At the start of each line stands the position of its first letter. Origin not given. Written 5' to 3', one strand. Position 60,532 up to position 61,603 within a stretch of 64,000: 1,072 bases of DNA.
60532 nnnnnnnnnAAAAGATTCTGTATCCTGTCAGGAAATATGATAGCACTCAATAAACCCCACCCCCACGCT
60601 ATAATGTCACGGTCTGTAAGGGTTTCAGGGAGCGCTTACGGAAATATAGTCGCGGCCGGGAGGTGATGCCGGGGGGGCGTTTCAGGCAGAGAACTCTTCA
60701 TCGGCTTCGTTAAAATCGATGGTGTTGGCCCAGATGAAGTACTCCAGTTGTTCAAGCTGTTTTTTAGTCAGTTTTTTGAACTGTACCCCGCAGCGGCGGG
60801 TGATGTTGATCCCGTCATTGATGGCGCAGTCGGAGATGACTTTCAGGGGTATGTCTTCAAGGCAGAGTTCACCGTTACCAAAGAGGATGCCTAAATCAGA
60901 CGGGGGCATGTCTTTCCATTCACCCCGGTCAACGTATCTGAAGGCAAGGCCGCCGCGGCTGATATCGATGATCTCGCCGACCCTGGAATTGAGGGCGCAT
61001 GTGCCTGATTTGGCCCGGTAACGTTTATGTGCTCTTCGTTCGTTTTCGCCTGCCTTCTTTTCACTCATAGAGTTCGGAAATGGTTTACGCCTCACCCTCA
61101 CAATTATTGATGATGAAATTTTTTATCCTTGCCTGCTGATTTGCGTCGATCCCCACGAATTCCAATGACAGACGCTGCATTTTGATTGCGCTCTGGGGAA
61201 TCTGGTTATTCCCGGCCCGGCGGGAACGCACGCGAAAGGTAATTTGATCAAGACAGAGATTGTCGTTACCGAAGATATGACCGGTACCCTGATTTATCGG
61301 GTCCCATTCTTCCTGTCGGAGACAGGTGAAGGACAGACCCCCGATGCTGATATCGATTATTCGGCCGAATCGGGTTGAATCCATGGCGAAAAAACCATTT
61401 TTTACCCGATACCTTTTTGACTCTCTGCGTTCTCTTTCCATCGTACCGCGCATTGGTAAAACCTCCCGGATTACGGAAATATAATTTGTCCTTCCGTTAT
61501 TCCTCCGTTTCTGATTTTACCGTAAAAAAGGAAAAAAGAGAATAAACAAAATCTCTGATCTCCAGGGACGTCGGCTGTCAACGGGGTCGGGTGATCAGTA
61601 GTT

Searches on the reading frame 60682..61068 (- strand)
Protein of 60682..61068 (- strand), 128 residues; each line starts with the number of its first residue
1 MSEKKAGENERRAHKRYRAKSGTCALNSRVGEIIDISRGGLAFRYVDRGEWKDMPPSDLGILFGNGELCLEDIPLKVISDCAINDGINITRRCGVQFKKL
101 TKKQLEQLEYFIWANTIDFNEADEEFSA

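Call 24: search_protein_families(library=pfam, proteins=[window:60682-61068:-])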
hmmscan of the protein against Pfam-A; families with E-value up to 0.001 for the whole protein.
window:60682-61068:- (128 aa): 1 family
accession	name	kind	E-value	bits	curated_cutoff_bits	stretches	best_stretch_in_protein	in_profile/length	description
PF07238.19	PilZ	-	7.8e-07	29.8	22.5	1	10-111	1-99/102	PilZ domain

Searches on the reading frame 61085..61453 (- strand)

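Call 24: search_protein_families(library=pfam, proteins=[window:61085-61453:-])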
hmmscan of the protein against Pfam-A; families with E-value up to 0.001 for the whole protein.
window:61085-61453:- (122 aa): 1 family
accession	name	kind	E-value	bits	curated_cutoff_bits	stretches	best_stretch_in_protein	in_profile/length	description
PF07238.19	PilZ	-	2.1e-08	34.8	22.5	1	8-114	1-100/102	PilZ domain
